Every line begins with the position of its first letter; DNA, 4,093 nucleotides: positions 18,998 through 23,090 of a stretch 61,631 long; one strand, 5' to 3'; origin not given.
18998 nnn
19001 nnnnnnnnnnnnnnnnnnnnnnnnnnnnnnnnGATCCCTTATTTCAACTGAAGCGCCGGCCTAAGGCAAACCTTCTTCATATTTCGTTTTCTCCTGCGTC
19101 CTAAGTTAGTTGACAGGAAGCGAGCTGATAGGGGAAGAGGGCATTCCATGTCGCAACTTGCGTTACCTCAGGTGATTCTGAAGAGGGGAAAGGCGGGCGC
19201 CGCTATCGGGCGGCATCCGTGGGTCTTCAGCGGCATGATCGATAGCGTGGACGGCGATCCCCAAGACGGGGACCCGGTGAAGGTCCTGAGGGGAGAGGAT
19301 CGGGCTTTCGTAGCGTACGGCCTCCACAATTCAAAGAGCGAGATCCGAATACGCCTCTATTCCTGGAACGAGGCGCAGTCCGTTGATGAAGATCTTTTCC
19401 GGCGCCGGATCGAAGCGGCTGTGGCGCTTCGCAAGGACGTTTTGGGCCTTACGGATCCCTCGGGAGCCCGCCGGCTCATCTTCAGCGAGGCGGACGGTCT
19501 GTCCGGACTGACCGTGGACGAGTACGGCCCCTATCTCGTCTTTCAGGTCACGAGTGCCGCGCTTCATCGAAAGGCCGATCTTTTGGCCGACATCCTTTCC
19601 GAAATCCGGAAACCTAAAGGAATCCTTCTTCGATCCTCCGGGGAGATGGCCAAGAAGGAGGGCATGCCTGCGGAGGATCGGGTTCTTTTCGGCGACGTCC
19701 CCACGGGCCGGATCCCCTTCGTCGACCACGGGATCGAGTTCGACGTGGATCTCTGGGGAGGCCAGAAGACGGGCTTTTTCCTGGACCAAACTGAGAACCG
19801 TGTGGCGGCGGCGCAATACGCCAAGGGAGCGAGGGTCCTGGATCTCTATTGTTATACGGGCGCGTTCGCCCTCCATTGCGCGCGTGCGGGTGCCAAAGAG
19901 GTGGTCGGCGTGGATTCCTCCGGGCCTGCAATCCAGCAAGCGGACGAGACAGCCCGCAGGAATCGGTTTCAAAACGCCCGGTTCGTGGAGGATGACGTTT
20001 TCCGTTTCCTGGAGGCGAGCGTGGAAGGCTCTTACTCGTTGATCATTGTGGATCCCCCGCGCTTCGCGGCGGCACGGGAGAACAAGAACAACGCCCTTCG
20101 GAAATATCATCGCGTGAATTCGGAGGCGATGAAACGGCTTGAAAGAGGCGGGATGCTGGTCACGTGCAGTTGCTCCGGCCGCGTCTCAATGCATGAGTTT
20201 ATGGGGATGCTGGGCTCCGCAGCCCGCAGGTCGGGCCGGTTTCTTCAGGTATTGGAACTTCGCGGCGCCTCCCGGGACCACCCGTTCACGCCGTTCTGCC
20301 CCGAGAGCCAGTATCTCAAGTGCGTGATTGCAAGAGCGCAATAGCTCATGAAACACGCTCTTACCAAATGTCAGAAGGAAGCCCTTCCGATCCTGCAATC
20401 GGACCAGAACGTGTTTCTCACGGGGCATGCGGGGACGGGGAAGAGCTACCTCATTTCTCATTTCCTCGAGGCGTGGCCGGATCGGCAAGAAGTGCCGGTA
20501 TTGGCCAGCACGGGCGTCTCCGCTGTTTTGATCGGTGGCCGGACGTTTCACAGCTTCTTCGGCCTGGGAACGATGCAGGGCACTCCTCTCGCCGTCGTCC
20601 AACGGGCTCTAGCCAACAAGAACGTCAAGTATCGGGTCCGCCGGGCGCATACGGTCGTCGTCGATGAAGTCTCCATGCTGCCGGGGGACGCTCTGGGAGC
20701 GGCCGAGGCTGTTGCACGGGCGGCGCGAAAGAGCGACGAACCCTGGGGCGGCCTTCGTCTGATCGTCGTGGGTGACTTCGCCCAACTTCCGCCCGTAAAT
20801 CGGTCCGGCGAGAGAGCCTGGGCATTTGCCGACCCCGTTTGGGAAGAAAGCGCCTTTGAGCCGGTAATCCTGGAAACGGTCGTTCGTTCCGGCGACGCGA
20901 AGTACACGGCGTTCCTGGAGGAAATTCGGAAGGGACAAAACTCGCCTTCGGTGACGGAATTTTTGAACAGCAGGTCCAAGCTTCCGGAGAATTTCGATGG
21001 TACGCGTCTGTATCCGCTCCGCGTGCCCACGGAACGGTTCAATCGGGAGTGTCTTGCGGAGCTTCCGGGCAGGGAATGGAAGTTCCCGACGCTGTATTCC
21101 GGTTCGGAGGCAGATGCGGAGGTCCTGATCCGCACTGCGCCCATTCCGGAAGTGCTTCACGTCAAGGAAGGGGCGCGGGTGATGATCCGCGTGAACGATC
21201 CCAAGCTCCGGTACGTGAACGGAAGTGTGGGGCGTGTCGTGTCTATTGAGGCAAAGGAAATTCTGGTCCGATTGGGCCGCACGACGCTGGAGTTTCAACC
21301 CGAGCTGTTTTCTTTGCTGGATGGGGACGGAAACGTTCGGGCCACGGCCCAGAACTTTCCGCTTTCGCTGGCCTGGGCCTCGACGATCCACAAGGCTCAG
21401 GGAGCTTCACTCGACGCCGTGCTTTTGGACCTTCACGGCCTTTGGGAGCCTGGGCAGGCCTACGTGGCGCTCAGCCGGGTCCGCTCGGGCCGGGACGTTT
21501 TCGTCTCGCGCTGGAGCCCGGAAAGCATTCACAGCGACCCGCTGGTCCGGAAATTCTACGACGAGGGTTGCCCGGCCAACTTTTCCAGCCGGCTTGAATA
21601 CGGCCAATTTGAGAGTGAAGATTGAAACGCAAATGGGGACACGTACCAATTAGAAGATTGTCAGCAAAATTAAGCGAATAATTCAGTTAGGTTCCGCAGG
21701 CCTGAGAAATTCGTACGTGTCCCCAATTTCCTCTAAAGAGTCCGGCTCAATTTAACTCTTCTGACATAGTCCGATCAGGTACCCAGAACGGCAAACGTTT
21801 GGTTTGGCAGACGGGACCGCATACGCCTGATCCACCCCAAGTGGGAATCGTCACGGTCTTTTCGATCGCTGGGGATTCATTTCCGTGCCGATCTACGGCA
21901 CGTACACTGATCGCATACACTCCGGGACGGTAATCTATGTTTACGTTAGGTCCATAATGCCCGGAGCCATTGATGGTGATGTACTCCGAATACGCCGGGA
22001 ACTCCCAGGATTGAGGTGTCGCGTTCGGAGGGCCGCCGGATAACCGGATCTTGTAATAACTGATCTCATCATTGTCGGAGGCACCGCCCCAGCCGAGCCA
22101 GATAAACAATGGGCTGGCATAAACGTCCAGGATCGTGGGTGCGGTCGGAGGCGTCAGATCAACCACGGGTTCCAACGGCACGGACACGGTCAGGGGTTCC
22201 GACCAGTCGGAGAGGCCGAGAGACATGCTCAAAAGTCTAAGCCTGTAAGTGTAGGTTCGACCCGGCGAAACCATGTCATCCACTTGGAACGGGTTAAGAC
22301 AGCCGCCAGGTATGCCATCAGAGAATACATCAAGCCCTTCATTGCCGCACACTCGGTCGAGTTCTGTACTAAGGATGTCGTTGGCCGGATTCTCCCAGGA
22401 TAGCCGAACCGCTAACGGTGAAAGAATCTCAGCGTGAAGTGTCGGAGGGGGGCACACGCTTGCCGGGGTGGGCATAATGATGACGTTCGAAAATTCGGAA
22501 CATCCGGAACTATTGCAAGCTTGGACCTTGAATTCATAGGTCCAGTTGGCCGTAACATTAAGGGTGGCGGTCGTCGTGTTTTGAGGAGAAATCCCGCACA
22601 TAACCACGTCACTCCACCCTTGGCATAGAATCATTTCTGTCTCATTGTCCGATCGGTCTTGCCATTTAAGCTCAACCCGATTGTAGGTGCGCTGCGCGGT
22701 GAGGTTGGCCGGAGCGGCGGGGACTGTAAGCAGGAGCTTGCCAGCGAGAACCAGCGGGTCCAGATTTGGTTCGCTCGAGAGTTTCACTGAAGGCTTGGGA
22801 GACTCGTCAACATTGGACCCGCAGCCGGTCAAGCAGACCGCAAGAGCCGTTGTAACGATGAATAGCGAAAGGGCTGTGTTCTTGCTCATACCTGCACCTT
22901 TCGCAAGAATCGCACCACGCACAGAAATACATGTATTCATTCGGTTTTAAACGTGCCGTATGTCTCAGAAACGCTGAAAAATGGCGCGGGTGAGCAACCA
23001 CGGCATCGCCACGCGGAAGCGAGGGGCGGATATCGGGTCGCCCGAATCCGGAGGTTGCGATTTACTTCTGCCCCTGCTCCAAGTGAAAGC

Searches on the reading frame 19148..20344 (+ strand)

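Call 59: search_protein_families(library=pfam, proteins=[window:19148-20344:+], max_evalue=0.00001)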
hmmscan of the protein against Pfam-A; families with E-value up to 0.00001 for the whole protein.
window:19148-20344:+ (398 aa): 6 families
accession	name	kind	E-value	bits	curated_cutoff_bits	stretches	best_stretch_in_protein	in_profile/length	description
PF10672.15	Methyltrans_SAM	-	8.9e-17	61.7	27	1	179-347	77-244/286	S-adenosylmethionine-dependent methyltransferase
PF17785.7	PUA_3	-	1.5e-16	60.4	22.6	1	9-73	1-64/64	PUA-like domain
PF13847.12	Methyltransf_31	-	8e-12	45.5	27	1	226-351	3-118/145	Methyltransferase domain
PF05175.20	MTS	-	1.1e-10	41.9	23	1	226-339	31-138/170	Methyltransferase small domain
PF13649.12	Methyltransf_25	-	1.3e-09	39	27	1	230-323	1-92/97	Methyltransferase domain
PF03602.21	Cons_hypoth95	-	6e-08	33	24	1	222-332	37-151/182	Conserved hypothetical protein 95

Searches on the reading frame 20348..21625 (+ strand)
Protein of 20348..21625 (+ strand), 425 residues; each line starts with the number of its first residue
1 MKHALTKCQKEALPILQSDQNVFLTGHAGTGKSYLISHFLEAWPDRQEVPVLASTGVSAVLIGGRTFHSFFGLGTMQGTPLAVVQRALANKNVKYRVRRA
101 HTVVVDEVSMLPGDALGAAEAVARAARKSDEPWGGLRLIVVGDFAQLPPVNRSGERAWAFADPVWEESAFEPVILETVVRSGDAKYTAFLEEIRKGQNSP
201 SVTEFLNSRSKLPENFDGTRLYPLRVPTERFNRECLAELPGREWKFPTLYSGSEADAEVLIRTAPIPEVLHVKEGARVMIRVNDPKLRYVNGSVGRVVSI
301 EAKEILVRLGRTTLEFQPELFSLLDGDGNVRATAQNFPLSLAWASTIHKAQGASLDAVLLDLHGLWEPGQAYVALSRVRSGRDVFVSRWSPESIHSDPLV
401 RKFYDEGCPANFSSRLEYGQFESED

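Call 59: search_protein_families(library=pfam, proteins=[window:20348-21625:+], max_evalue=0.00001)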
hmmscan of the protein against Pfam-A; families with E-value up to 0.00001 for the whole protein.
window:20348-21625:+ (425 aa): 3 families
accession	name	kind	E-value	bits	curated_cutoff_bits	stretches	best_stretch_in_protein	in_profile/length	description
PF05970.20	PIF1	-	3e-29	102.7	25.9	1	17-167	20-177/223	PIF1-like helicase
PF13604.12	AAA_30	-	2.9e-16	60.2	27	1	5-211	2-185/191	AAA domain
PF13245.12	AAA_19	-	9.9e-11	42.4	25.1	1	9-150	1-132/134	AAA domain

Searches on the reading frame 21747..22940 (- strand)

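Call 59: search_protein_families(library=pfam, proteins=[window:21747-22940:-], max_evalue=0.00001)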
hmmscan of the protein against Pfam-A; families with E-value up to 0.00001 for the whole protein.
window:21747-22940:- (397 aa): 2 families
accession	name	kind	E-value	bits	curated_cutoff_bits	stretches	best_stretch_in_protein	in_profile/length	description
PF00041.27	fn3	-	2.8e-07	31.1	25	0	76-154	2-81/84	Fibronectin type III domain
PF08329.16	ChitinaseA_N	-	3.6e-06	27.1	21.2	0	83-155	34-105/133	Chitinase A, N-terminal domain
